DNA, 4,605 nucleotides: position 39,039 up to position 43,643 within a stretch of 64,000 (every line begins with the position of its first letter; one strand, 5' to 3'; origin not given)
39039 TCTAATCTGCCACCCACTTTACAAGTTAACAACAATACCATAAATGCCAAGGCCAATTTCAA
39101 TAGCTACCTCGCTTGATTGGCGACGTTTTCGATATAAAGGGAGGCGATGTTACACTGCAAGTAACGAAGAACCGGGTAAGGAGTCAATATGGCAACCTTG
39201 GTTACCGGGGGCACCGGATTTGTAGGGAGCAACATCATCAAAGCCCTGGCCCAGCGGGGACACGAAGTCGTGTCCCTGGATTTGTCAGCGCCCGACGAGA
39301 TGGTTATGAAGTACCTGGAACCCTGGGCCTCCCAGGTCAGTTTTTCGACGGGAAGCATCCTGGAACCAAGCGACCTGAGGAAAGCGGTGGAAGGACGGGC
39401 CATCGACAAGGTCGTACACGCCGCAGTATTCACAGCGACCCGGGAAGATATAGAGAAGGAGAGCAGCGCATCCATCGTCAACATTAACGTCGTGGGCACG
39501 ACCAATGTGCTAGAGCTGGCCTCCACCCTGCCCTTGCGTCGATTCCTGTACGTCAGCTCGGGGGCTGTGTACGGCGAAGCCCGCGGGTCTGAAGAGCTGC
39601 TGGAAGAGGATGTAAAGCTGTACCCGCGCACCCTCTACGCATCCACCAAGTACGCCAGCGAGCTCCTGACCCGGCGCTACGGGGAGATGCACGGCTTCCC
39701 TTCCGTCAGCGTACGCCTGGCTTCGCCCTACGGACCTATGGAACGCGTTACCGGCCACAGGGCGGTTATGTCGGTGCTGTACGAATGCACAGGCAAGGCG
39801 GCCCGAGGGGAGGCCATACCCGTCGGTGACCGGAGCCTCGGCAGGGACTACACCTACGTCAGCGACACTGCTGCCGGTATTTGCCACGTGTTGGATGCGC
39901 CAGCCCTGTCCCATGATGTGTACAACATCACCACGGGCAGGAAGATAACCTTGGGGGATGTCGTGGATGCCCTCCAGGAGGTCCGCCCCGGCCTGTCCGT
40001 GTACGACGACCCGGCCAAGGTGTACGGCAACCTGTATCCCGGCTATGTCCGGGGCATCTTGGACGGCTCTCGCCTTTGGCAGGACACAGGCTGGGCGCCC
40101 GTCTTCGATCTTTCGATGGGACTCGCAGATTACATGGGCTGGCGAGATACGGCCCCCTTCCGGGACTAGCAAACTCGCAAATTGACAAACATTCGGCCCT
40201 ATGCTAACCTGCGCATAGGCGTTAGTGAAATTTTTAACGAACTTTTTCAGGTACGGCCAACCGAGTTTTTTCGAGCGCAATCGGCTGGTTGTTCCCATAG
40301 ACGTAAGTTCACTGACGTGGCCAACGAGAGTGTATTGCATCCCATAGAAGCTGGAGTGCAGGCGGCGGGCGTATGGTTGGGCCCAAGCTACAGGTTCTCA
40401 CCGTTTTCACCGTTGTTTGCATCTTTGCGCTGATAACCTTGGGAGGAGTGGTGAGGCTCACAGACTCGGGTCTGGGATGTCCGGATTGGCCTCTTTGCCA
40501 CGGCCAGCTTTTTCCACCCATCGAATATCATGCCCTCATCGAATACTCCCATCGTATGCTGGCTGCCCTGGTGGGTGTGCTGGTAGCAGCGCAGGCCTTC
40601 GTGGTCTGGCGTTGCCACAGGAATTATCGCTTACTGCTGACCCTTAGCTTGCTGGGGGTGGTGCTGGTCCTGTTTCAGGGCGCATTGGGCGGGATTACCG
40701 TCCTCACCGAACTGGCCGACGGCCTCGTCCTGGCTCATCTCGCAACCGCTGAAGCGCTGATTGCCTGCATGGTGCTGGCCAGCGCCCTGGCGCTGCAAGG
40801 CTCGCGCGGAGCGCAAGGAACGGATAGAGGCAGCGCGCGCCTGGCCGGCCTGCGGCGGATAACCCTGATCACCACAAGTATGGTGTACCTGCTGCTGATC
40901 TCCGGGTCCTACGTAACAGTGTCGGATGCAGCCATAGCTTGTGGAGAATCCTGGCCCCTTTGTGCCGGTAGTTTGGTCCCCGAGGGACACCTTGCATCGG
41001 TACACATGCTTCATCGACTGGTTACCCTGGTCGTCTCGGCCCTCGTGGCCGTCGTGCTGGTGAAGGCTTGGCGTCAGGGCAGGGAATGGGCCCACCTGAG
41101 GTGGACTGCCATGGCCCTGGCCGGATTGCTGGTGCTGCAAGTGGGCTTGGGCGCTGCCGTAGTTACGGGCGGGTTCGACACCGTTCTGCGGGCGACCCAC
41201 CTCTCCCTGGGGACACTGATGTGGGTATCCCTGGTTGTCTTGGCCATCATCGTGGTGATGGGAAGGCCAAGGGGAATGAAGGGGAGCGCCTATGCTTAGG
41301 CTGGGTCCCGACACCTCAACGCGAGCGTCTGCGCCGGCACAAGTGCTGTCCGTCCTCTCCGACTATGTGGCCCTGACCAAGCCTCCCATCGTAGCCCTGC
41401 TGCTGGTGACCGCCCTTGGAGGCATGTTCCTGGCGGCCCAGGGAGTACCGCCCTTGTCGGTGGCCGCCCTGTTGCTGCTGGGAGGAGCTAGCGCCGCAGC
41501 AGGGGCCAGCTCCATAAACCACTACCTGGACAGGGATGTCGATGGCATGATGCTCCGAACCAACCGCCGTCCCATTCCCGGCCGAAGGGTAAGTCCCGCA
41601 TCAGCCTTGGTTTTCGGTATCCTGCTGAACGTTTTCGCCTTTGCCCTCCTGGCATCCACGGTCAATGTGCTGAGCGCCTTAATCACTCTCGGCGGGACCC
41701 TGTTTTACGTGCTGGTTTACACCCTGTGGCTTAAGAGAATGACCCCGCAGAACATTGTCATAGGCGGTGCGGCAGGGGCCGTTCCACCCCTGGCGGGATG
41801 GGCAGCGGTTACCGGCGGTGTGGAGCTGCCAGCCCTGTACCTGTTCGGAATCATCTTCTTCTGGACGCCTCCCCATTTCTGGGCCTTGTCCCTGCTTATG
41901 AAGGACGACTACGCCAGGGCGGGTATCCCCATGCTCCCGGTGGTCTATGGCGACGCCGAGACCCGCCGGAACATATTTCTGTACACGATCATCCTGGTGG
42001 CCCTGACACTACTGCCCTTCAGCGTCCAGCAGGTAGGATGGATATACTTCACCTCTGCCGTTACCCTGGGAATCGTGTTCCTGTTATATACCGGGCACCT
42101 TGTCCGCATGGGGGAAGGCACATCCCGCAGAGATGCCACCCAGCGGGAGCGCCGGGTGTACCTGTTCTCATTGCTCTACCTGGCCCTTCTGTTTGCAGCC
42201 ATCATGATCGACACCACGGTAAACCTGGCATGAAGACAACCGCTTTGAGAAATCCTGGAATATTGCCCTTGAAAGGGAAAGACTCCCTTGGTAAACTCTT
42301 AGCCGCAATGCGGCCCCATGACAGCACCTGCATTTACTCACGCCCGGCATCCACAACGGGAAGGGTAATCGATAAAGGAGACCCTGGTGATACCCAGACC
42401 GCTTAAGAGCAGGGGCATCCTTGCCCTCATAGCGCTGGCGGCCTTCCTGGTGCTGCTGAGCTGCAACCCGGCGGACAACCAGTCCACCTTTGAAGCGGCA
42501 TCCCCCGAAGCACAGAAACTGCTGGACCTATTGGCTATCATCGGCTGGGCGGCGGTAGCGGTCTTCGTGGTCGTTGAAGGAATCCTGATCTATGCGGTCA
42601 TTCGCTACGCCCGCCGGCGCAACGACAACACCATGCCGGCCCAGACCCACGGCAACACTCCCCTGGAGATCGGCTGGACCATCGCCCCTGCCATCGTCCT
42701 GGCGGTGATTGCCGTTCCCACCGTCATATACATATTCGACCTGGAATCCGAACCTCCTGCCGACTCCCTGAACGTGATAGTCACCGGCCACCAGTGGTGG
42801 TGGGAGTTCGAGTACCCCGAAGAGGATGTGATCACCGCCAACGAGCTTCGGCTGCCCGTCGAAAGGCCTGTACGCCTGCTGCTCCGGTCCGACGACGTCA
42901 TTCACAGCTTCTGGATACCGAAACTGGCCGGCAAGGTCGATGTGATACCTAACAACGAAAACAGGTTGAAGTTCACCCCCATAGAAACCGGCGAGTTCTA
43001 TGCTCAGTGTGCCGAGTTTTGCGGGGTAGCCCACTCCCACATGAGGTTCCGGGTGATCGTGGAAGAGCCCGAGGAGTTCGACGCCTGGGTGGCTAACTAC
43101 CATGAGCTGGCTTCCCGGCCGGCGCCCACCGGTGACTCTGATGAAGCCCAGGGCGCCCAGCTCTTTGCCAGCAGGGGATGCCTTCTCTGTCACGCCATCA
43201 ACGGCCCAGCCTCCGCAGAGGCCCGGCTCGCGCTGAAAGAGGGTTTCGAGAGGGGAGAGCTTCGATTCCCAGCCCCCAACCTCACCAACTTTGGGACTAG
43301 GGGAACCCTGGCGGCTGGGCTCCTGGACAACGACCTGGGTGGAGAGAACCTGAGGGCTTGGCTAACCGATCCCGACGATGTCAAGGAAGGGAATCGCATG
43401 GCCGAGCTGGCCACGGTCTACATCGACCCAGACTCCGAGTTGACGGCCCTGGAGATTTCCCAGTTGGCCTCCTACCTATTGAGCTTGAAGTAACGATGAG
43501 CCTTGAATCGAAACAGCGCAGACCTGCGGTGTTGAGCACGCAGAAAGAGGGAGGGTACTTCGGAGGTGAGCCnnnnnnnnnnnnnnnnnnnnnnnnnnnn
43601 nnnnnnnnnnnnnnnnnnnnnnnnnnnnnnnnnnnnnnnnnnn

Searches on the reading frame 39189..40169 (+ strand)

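Call 37: search_protein_families(library=pfam, proteins=[window:39189-40169:+], max_evalue=0.00001)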
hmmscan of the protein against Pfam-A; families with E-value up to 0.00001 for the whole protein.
window:39189-40169:+ (326 aa): 8 families
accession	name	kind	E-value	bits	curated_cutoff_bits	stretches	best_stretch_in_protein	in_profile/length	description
PF01370.27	Epimerase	-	1.1e-44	153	20.9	1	4-247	2-239/240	NAD dependent epimerase/dehydratase family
PF16363.11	GDP_Man_Dehyd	-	1.9e-37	129.9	27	1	4-261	1-261/332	GDP-mannose 4,6 dehydratase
PF01073.25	3Beta_HSD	-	4e-20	72.4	22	1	4-243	1-235/280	3-beta hydroxysteroid dehydrogenase/isomerase family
PF04321.23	RmlD_sub_bind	-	6.3e-16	58.7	27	1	1-244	1-209/287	RmlD substrate binding domain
PF07993.18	NAD_binding_4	-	2.9e-14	53.3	20.1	1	5-182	1-209/258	Male sterility protein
PF02719.21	Polysacc_synt_2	-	3.4e-09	36.7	20.2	1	4-125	2-129/293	Polysaccharide biosynthesis protein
PF13460.12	NAD_binding_10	-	3.5e-09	37.2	27.2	1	7-160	1-131/184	NAD(P)H-binding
PF08659.16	KR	-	3.4e-08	34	22.6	1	3-127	3-139/180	KR domain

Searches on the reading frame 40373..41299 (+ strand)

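Call 38: search_protein_families(library=pfam, proteins=[window:40373-41299:+], max_evalue=0.00001)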
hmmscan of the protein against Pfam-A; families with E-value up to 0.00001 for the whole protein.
window:40373-41299:+ (308 aa): 1 family
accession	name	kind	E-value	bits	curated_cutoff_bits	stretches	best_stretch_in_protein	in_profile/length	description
PF02628.20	COX15-CtaA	-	1.9e-43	149.2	29.9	2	52-287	73-321/322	Cytochrome oxidase assembly protein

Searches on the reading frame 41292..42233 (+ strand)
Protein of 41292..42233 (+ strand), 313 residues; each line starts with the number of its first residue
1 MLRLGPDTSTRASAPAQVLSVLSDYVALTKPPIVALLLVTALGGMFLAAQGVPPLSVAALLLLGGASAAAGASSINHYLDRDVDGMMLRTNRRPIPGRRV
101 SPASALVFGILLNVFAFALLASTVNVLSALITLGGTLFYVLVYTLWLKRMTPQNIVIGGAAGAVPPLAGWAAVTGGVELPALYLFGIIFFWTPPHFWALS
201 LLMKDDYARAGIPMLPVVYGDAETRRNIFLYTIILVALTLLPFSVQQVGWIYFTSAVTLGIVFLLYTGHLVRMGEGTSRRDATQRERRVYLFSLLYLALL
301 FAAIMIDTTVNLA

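Call 38: search_protein_families(library=pfam, proteins=[window:41292-42233:+], max_evalue=0.00001)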
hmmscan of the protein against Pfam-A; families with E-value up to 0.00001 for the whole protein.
window:41292-42233:+ (313 aa): 1 family
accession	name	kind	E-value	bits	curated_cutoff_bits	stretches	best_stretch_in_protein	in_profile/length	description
PF01040.23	UbiA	-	4.9e-64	216.4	34.2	1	37-282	1-243/250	UbiA prenyltransferase family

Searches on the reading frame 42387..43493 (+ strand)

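Call 38: search_protein_families(library=pfam, proteins=[window:42387-43493:+], max_evalue=0.00001)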
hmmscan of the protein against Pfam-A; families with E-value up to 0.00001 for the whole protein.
window:42387-43493:+ (368 aa): 2 families
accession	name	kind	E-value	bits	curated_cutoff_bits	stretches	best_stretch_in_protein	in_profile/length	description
PF00116.26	COX2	-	4.6e-21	75.4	22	1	151-221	45-115/120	Cytochrome C oxidase subunit II, periplasmic domain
PF02790.20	COX2_TM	-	3.1e-15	56.5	22.8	1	36-112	10-85/88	Cytochrome C oxidase subunit II, transmembrane domain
